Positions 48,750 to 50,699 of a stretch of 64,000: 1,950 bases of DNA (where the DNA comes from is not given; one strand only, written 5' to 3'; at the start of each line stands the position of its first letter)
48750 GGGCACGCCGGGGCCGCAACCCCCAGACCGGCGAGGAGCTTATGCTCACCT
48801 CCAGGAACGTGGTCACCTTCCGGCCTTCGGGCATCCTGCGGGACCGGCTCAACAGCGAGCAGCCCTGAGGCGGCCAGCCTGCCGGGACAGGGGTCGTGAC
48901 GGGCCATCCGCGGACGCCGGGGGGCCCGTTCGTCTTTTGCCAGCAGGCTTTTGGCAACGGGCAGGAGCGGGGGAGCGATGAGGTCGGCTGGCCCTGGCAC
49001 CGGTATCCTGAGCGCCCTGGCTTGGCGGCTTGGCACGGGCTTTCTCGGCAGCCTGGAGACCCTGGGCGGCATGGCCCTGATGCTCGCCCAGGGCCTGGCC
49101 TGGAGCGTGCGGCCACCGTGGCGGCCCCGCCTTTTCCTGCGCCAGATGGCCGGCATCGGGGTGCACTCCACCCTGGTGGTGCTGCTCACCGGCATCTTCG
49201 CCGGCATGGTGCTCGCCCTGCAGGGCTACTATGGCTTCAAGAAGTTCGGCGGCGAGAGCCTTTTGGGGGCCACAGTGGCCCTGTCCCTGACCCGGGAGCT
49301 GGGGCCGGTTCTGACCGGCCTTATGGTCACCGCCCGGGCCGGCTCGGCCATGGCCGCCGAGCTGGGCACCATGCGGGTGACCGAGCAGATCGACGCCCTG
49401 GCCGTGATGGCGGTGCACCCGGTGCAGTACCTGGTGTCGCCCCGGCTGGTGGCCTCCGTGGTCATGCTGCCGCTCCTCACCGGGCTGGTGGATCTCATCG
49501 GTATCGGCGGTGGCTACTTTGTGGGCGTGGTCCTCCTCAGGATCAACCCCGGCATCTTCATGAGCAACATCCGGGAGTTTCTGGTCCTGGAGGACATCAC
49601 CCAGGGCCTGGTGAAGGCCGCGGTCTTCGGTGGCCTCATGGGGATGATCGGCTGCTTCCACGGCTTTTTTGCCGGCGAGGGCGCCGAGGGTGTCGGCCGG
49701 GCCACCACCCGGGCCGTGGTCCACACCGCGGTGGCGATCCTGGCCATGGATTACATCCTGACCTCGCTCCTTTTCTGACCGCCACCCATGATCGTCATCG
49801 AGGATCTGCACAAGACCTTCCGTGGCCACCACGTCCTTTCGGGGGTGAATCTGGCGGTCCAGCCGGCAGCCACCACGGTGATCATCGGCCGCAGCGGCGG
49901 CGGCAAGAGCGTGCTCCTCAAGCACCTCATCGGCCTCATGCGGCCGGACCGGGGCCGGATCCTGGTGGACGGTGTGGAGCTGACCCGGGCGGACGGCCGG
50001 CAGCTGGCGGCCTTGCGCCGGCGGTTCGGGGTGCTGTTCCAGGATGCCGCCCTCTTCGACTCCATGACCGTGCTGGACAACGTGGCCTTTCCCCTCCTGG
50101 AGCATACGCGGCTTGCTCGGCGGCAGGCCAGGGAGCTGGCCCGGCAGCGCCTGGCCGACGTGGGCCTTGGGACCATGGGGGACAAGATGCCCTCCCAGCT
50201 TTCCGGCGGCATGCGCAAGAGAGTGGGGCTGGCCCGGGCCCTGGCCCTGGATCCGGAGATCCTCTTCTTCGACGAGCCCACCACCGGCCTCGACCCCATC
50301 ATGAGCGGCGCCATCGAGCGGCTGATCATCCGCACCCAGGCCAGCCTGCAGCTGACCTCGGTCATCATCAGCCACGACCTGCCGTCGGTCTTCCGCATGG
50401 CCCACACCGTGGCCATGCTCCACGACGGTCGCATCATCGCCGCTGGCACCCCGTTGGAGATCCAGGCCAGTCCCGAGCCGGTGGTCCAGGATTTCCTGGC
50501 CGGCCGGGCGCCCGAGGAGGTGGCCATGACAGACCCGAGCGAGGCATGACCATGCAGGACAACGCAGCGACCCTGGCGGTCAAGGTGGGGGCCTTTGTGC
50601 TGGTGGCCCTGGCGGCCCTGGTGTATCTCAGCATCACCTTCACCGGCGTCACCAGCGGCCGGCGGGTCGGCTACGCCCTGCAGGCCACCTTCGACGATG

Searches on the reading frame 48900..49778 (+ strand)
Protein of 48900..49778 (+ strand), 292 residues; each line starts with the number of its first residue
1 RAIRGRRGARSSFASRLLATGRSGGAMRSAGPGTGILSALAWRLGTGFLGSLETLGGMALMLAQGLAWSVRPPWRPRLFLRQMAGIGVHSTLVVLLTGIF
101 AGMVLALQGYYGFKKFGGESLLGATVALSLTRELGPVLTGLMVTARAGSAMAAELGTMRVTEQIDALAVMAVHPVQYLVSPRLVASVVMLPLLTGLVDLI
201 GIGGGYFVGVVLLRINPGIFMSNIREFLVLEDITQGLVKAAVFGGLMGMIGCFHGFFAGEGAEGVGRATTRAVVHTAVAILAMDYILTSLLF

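Call 26: search_protein_families(library=ncbifam, proteins=[window:48900-49778:+], max_evalue=1e-10)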
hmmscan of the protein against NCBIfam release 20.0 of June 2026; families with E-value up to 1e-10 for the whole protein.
window:48900-49778:+ (292 aa): 2 families
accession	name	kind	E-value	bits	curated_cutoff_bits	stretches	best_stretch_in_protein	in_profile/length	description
TIGR00056.1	TIGR00056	subfamily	1.2e-76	257.8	212.2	1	77-292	42-257/260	MlaE family lipid ABC transporter permease subunit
NF033619.1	perm_MlaE_1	exception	1.1e-74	251.3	315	1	43-292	2-252/253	lipid asymmetry maintenance ABC transporter permease subunit MlaE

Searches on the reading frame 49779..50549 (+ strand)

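Call 26: search_protein_families(library=ncbifam, proteins=[window:49779-50549:+], max_evalue=1e-10)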
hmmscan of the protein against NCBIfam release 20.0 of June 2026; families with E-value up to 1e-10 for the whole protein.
window:49779-50549:+ (256 aa): 170 families (the best 25 are shown)
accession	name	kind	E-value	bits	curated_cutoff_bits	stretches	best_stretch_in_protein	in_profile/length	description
NF008809.0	PRK11831.1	equivalog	4.3e-57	193.5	441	1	9-251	13-255/270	phospholipid ABC transporter ATP-binding protein MlaF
TIGR01186.1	proV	subfamily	1e-51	176.2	326.6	1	21-240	10-230/363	betaine/proline/choline family ABC transporter ATP-binding protein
TIGR03265.1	PhnT2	equivalog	1.1e-50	172.8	457.7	1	4-240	4-235/353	putative 2-aminoethylphosphonate ABC transporter ATP-binding protein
TIGR00968.1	3a0106s01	subfamily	1.4e-48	165.5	342.75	1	5-240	1-231/237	sulfate ABC transporter ATP-binding protein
NF007480.0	PRK10070.1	equivalog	2e-46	158.6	444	1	23-233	47-257/400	glycine betaine/L-proline ABC transporter ATP-binding protein ProV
TIGR04521.1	ECF_ATPase_2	equivalog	2.9e-46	157.8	330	1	16-232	17-236/279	energy-coupling factor transporter ATPase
TIGR03415.1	ABC_choXWV_ATP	equivalog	7.3e-46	156.8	483.75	1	21-248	41-273/382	choline ABC transporter ATP-binding protein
TIGR02673.1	FtsE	equivalog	1.5e-45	155.5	264.85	1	4-218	1-214/214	cell division ATP-binding protein FtsE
NF008428.0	PRK11264.1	equivalog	2.3e-45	154.8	406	1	4-233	3-236/250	L-cystine ABC transporter ATP-binding protein TcyN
TIGR02314.1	ABC_MetN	equivalog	1.3e-44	152.6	499.7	1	6-235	3-236/343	methionine ABC transporter ATP-binding protein MetN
NF007027.0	PRK09493.1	equivalog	1.4e-44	152.2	379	1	4-240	1-236/240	glutamine ABC transporter ATP-binding protein GlnQ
TIGR02315.1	ABC_phnC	equivalog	1e-43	149.5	266.1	1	4-230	1-235/243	phosphonate ABC transporter ATP-binding protein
NF040933.2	ABC_arch_GlcV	equivalog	1.1e-43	149.5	450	1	5-235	3-236/357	glucose ABC transporter ATP-binding protein GlcV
TIGR03005.1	ectoine_ehuA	equivalog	2.6e-43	148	345.4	1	6-233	2-239/252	ectoine/hydroxyectoine ABC transporter ATP-binding protein EhuA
NF007908.0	PRK10619.1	equivalog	4.7e-43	147.2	466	1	7-242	8-254/257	histidine ABC transporter ATP-binding protein HisP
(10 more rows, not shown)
